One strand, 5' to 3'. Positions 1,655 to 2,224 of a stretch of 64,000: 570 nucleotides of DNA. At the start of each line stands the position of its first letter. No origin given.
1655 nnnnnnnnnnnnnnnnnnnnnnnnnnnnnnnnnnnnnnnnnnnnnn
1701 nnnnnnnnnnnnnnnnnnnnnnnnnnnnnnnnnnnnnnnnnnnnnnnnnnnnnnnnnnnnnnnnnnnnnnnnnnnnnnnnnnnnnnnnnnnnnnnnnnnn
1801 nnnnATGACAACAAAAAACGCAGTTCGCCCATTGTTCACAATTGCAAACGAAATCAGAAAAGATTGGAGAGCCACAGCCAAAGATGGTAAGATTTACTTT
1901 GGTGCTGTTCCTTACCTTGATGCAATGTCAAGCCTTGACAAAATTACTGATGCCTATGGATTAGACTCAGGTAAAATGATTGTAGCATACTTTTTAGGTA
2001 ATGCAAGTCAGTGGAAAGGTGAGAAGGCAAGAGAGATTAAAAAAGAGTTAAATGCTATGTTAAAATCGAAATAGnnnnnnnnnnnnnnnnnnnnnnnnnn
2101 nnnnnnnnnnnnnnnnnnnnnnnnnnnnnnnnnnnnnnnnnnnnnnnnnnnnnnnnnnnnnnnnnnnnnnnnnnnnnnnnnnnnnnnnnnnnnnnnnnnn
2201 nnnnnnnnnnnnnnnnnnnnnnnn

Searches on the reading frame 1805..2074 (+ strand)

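Call 4: search_protein_families(library=pfam, proteins=[window:1805-2074:+], max_evalue=0.01)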
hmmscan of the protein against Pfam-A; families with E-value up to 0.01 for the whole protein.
window:1805-2074:+ (89 aa): 1 family
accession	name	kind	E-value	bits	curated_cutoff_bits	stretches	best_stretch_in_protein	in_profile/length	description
PF19927.4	DUF6390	-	0.0088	16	25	1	27-87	42-98/244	Family of unknown function (DUF6390)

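Call 57: search_protein_families(library=ncbifam, proteins=[window:1805-2074:+], max_evalue=0.01)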
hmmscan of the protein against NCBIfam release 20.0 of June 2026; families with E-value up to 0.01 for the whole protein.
window:1805-2074:+ (89 aa): 0 families
